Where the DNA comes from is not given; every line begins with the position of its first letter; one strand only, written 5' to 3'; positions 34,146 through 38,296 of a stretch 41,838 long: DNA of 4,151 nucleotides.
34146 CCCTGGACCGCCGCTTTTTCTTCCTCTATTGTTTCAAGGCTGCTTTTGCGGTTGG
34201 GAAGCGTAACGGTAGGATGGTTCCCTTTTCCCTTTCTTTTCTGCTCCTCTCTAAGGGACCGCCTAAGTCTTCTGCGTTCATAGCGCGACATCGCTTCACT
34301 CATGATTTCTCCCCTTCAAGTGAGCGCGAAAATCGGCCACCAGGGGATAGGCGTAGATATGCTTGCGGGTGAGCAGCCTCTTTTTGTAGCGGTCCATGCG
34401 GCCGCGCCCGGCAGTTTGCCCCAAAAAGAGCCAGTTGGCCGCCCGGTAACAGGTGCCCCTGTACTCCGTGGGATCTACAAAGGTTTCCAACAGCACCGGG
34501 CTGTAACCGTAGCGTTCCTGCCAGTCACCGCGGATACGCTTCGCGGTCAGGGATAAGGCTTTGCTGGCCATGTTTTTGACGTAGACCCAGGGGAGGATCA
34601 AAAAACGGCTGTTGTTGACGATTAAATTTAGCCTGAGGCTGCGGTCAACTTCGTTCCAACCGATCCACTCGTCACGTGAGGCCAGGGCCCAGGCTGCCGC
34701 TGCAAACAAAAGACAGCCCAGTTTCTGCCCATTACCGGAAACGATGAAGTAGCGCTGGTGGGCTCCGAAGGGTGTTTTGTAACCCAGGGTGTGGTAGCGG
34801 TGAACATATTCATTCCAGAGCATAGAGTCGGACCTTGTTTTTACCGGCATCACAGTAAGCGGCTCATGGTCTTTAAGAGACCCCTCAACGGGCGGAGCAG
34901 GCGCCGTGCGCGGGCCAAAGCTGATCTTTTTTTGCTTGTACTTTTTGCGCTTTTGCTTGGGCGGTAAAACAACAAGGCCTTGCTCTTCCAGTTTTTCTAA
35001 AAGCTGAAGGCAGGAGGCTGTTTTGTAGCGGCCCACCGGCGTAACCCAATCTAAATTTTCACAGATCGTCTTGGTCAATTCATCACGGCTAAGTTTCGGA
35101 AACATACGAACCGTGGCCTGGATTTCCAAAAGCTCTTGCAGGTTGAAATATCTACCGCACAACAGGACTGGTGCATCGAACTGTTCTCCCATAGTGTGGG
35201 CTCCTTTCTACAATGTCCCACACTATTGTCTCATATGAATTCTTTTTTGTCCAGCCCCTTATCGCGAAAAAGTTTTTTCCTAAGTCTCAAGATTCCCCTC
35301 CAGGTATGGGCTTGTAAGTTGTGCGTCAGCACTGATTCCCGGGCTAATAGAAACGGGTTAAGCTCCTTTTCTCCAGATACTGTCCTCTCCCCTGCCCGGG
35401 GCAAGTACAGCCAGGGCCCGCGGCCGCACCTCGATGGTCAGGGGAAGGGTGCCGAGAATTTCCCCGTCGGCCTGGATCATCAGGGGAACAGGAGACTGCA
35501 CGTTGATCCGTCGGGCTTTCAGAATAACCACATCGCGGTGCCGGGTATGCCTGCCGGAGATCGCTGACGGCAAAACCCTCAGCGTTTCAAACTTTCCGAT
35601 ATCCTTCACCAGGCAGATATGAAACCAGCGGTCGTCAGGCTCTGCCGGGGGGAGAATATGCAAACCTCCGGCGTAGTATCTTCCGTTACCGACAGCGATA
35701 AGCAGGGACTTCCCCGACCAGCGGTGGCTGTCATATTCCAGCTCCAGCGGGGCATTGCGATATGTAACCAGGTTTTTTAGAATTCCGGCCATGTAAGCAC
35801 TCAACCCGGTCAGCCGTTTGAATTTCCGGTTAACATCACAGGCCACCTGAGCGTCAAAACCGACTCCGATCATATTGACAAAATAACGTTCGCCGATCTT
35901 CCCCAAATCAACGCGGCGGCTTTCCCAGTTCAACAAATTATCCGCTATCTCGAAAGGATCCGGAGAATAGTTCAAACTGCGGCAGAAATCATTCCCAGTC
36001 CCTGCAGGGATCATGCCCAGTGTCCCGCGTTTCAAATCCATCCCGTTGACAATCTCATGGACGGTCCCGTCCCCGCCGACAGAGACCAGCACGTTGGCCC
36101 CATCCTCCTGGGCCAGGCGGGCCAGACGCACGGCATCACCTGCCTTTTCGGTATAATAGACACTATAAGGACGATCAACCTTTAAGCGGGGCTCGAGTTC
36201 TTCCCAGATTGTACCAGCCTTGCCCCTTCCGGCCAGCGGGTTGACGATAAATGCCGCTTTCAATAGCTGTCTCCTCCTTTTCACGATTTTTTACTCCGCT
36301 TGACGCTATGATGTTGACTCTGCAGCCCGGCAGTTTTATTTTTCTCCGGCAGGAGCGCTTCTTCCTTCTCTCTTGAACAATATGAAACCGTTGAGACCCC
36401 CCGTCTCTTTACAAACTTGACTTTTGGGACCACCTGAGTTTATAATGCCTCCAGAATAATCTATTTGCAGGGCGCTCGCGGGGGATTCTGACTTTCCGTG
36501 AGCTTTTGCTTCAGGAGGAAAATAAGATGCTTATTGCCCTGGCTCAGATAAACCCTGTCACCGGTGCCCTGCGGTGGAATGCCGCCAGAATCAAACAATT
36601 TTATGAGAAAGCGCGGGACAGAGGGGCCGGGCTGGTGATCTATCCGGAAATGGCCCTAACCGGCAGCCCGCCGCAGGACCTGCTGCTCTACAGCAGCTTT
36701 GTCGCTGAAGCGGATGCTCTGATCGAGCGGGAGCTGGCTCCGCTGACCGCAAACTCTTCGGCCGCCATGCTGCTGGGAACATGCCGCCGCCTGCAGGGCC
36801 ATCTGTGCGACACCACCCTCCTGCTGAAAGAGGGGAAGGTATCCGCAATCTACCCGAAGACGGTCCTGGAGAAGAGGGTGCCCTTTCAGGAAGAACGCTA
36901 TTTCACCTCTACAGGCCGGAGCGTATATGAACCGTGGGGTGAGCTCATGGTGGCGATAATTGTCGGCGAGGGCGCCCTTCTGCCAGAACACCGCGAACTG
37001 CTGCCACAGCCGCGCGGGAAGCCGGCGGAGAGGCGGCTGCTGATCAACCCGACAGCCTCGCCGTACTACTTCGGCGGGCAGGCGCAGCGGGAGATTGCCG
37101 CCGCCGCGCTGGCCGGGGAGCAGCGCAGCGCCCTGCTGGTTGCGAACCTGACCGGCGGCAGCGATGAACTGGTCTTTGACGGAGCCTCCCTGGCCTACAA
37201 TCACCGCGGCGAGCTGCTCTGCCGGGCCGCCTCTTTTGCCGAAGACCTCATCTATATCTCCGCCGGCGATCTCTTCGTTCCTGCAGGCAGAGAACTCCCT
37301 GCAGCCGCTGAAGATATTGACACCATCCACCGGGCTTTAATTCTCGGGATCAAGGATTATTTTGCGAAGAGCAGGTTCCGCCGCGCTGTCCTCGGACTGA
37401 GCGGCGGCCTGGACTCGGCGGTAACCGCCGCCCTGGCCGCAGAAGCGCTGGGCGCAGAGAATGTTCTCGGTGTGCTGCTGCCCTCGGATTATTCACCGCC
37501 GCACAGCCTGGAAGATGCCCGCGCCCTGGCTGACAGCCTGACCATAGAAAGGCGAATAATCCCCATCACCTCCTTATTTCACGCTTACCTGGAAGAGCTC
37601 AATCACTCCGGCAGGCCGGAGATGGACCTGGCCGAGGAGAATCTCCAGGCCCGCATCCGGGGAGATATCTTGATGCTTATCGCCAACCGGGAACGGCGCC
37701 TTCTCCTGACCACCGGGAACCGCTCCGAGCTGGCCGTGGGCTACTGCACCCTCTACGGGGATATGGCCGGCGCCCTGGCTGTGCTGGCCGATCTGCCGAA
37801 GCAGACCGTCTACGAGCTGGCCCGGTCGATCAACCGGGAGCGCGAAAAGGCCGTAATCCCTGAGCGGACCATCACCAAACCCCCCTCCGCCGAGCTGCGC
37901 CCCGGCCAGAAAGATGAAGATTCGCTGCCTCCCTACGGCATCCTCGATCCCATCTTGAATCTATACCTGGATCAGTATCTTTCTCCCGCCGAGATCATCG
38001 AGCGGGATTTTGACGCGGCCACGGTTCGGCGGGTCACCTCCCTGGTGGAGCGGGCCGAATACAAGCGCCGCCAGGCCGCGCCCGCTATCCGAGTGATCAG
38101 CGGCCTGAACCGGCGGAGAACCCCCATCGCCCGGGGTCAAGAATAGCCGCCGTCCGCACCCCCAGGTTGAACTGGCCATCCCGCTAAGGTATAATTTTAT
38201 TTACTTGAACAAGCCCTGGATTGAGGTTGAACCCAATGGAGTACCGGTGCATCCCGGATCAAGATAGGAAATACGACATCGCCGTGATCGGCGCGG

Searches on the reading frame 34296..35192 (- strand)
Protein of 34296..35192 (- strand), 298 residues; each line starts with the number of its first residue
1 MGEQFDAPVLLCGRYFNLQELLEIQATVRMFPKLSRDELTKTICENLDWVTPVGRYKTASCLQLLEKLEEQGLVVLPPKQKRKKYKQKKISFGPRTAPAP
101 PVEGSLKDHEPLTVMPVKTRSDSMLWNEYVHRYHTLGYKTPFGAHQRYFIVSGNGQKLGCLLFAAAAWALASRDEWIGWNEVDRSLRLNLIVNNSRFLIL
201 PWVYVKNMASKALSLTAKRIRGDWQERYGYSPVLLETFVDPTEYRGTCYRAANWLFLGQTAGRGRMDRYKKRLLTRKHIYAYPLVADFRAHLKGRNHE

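Call 15: search_protein_families(library=pfam, proteins=[window:34296-35192:-], max_evalue=0.00001)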
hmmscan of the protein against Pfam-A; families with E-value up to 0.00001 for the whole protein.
window:34296-35192:- (298 aa): 1 family
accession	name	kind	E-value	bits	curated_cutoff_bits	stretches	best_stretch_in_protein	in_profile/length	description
PF14236.12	DruA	-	2.1e-47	162.2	27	1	68-269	2-226/297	Druantia protein DruA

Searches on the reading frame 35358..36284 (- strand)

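Call 15: search_protein_families(library=pfam, proteins=[window:35358-36284:-], max_evalue=0.00001)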
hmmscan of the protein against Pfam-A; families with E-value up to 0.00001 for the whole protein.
window:35358-36284:- (308 aa): 2 families
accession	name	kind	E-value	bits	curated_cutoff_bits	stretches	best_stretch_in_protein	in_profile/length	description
PF19279.4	YegS_C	-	4.4e-35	121.2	27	1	138-294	2-157/158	YegS C-terminal NAD kinase beta sandwich-like domain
PF00781.29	DAGK_cat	-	9.3e-31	106.5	23.6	1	9-130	1-125/125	Diacylglycerol kinase catalytic domain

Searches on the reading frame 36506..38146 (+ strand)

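Call 15: search_protein_families(library=pfam, proteins=[window:36506-38146:+], max_evalue=0.00001)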
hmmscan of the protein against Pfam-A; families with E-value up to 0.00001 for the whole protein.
window:36506-38146:+ (546 aa): 2 families
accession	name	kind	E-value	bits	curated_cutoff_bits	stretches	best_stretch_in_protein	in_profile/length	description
PF02540.23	NAD_synthase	-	4.2e-75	252.4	21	1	277-524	4-242/242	NAD synthase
PF00795.27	CN_hydrolase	-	6.2e-11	42.6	23.2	1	9-250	1-243/256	Carbon-nitrogen hydrolase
